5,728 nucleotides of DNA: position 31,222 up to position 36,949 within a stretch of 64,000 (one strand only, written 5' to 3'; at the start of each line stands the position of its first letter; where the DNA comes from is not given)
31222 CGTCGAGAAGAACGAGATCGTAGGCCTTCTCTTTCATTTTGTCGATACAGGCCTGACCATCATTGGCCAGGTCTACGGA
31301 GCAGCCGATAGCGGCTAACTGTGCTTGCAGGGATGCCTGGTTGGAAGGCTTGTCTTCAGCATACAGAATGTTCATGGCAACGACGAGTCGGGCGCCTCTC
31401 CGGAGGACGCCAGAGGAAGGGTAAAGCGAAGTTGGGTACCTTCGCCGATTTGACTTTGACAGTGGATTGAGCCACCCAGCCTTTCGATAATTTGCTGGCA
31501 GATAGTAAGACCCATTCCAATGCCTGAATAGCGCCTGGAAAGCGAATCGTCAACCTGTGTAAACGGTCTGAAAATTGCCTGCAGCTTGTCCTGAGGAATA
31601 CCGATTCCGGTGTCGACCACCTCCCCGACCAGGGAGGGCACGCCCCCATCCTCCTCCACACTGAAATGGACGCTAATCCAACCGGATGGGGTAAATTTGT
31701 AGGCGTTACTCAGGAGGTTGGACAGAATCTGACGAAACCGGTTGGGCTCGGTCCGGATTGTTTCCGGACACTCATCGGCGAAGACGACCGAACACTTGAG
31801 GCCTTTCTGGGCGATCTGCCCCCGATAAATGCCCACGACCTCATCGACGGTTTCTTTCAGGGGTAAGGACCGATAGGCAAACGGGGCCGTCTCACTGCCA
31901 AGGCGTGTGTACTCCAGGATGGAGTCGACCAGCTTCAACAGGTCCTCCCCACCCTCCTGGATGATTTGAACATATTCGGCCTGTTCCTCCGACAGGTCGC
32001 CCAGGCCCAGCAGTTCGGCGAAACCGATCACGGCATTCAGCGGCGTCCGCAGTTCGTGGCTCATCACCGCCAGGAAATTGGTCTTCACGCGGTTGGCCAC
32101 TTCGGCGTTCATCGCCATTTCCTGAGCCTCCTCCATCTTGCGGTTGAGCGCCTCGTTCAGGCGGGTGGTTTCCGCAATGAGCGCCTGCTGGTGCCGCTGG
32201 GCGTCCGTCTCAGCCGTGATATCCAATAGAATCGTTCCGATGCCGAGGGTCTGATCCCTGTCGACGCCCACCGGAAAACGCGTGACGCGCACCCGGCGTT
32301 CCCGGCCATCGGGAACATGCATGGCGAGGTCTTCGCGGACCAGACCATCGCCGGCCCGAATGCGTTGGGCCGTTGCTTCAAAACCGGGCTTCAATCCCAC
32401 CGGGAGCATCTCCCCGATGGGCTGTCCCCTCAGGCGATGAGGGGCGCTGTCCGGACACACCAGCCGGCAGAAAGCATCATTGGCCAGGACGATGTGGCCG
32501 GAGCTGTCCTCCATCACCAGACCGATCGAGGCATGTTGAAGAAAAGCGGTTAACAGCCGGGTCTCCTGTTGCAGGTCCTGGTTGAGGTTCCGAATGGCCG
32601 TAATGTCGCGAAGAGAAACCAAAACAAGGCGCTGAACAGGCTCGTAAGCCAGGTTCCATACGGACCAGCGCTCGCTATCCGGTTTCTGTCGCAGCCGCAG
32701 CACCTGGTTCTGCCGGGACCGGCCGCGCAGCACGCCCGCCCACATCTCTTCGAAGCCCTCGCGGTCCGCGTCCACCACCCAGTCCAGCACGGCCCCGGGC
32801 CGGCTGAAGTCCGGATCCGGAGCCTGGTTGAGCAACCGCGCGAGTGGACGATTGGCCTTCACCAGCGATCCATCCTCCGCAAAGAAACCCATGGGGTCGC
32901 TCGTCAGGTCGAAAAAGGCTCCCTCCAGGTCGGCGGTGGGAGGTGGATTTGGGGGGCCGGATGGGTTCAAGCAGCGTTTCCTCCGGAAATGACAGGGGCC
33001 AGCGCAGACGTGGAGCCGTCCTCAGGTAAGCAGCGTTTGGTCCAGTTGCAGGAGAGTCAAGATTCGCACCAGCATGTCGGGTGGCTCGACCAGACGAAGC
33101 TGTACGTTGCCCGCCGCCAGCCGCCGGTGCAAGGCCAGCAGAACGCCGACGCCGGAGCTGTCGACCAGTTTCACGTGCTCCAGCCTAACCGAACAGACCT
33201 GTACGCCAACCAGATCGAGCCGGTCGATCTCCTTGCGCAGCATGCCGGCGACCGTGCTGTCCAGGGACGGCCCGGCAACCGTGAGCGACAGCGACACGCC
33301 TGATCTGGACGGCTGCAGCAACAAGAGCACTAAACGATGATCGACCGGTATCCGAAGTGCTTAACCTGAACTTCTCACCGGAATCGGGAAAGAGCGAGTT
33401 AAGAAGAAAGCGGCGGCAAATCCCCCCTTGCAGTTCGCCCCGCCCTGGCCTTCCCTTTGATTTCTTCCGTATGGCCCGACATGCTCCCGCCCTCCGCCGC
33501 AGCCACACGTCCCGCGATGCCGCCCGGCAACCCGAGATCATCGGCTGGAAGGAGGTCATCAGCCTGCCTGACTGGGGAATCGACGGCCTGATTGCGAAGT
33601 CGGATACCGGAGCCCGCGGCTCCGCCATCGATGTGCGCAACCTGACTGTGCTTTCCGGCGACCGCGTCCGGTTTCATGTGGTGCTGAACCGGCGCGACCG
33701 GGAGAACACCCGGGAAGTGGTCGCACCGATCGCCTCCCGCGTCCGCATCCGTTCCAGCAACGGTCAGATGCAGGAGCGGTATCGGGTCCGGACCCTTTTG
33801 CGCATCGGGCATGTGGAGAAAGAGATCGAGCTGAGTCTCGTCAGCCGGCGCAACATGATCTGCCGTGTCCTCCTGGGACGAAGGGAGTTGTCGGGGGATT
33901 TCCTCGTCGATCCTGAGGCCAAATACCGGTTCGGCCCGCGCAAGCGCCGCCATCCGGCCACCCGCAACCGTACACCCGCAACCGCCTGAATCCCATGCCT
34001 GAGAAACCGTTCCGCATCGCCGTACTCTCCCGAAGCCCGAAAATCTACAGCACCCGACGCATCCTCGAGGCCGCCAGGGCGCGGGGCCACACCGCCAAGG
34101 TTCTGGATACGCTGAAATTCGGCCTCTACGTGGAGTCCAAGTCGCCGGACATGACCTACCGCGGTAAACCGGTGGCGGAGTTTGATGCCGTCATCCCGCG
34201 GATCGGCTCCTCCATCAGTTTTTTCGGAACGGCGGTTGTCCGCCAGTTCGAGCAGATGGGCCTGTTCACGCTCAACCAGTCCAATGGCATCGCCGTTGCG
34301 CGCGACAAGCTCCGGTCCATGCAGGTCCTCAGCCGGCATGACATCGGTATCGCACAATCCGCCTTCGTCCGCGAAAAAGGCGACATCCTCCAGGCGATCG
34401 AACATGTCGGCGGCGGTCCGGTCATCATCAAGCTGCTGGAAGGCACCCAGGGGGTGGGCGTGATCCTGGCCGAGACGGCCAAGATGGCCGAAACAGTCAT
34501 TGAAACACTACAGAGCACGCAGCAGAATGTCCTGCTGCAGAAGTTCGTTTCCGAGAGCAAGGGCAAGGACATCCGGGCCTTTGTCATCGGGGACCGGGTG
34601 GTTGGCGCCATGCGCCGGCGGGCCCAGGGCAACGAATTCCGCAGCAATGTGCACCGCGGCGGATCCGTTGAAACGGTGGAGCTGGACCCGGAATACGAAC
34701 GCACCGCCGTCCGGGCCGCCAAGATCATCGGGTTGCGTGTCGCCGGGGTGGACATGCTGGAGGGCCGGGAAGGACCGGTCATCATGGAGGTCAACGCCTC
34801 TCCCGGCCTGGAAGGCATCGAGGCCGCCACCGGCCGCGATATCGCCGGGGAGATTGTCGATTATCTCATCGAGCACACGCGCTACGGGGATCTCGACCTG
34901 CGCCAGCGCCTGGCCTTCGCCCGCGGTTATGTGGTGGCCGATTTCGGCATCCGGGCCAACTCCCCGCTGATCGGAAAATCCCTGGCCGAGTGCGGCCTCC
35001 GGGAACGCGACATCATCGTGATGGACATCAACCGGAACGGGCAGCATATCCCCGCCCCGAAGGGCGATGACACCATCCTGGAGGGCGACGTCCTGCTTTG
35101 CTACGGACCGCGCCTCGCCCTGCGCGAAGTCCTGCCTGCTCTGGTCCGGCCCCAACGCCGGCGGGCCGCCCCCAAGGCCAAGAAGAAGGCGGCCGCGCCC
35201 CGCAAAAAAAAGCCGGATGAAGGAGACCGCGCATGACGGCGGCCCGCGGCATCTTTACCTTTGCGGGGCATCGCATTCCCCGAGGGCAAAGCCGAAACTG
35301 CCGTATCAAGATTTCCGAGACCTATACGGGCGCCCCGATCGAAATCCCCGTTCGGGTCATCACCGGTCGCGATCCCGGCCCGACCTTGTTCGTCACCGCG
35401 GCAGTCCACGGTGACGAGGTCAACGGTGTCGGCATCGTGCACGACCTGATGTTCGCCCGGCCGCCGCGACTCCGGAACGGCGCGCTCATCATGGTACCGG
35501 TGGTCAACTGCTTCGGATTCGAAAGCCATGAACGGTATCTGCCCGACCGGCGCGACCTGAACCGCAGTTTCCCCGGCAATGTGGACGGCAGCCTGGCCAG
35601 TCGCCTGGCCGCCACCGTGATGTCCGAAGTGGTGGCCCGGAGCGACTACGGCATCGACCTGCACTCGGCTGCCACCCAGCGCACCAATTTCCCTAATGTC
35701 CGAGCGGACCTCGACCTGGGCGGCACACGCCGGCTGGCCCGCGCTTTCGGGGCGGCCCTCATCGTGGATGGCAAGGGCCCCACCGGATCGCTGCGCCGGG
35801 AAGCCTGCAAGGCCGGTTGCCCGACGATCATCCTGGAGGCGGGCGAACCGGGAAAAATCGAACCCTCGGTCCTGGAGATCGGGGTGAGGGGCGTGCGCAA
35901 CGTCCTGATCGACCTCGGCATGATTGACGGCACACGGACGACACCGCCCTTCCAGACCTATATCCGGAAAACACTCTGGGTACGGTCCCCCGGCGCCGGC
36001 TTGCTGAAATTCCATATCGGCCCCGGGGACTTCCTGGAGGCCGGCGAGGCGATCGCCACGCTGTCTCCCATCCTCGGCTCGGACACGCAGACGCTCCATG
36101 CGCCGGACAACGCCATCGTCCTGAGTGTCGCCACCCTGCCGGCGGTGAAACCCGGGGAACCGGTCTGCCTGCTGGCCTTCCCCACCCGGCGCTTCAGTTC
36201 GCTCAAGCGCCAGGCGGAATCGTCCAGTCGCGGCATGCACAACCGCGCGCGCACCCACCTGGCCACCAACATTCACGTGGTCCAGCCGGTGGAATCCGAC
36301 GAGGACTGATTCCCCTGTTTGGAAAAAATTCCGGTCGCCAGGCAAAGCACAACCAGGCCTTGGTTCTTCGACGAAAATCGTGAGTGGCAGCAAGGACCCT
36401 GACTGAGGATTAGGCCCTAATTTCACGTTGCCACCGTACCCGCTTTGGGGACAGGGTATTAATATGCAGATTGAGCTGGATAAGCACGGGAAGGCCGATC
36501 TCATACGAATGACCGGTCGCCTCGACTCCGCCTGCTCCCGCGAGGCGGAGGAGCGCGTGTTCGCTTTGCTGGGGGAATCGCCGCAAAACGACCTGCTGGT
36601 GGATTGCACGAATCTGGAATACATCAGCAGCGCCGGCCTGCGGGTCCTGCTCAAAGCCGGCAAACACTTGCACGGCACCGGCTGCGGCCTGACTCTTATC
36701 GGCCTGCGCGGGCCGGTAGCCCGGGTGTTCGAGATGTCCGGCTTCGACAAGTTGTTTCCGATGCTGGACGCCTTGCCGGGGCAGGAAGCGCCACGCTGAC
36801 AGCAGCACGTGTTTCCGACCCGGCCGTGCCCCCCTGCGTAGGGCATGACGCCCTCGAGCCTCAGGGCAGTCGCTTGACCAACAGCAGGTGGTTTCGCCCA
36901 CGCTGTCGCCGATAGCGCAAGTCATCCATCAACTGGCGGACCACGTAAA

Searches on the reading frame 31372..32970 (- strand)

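Call 26: search_protein_families(library=pfam, proteins=[window:31372-32970:-], max_evalue=0.00001)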
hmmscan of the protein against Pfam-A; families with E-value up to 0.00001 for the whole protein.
window:31372-32970:- (532 aa): 4 families
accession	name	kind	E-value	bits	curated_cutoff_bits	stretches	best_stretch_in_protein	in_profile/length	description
PF02518.31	HATPase_c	-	3.1e-26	92.4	26.4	1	409-521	3-110/111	Histidine kinase-, DNA gyrase B-, and HSP90-like ATPase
PF00512.31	HisKA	-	1.9e-20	73.1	26.9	1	296-359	2-65/66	His Kinase A (phospho-acceptor) domain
PF08448.16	PAS_4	-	1.2e-14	54.9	23.1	1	147-254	4-108/110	PAS fold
PF13426.13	PAS_9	-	3e-06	27.9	27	0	150-253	3-103/103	PAS domain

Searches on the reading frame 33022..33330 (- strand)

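Call 26: search_protein_families(library=pfam, proteins=[window:33022-33330:-], max_evalue=0.00001)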
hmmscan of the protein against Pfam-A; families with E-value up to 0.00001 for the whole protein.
window:33022-33330:- (102 aa): 2 families
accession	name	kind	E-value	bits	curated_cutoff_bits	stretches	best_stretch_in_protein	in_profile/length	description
PF01740.26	STAS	-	1.2e-10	41.5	22.6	1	14-99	11-96/106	STAS domain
PF13466.11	STAS_2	-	1.4e-07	32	29.2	1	23-97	7-80/80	STAS domain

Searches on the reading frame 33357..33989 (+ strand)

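Call 26: search_protein_families(library=pfam, proteins=[window:33357-33989:+], max_evalue=0.00001)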
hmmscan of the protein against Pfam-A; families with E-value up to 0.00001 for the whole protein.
window:33357-33989:+ (210 aa): 1 family
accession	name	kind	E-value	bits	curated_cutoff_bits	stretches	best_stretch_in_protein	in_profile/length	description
PF05618.17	Zn_protease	-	4.2e-19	69.3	27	1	61-190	1-133/138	Putative ATP-dependent zinc protease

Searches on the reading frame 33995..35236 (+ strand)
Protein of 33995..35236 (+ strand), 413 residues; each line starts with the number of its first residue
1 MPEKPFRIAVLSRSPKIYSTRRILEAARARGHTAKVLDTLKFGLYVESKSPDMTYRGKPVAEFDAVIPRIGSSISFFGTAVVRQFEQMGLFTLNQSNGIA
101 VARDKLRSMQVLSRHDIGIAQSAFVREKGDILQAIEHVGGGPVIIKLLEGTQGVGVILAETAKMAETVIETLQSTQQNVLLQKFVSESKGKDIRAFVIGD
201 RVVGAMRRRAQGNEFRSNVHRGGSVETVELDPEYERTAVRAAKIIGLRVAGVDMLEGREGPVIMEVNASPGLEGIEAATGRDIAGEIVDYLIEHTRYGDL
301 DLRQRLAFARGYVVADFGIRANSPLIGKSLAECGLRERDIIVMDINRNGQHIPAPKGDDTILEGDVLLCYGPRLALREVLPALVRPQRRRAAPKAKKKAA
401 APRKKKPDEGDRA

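Call 27: search_protein_families(library=pfam, proteins=[window:33995-35236:+], max_evalue=0.00001)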
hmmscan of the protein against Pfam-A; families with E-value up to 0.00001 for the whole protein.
window:33995-35236:+ (413 aa): 6 families
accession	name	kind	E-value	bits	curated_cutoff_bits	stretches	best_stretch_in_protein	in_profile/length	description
PF08443.16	RimK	-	1.1e-58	198.4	21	1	102-291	1-188/188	RimK-like ATP-grasp domain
PF18030.7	Rimk_N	-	3.2e-36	124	26.4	1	7-99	2-94/94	RimK PreATP-grasp domain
PF02955.21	GSH-S_ATP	-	2.6e-15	56.7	23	1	126-270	19-164/175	Prokaryotic glutathione synthetase, ATP-grasp domain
PF02080.26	TrkA_C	-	1.5e-12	47.7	27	1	319-379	6-66/71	TrkA-C domain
PF14397.11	ATPgrasp_ST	-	4.3e-08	33.1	31.4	0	237-284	221-270/278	Sugar-transfer associated ATP-grasp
PF02655.19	ATP-grasp_3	-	8.9e-06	26.3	23.2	0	103-268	2-155/160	ATP-grasp domain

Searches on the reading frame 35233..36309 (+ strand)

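Call 27: search_protein_families(library=pfam, proteins=[window:35233-36309:+], max_evalue=0.00001)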
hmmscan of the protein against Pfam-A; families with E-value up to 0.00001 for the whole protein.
window:35233-36309:+ (358 aa): 1 family
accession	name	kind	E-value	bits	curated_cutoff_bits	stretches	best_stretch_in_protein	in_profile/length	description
PF24827.1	AstE_AspA_cat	-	6e-34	117.7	25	1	48-225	1-189/192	Succinylglutamate desuccinylase/Aspartoacylase catalytic domain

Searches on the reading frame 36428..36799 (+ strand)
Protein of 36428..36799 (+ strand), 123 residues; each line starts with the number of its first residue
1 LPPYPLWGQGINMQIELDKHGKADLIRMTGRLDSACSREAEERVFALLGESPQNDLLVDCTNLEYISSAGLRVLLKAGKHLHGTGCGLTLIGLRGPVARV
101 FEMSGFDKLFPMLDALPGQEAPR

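Call 27: search_protein_families(library=pfam, proteins=[window:36428-36799:+], max_evalue=0.00001)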
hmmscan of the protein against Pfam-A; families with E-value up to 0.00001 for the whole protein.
window:36428-36799:+ (123 aa): 2 families
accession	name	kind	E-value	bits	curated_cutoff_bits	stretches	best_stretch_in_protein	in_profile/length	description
PF01740.26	STAS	-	2e-15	56.9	22.6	1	15-112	2-99/106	STAS domain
PF13466.11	STAS_2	-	8.3e-14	52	29.2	1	26-107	1-80/80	STAS domain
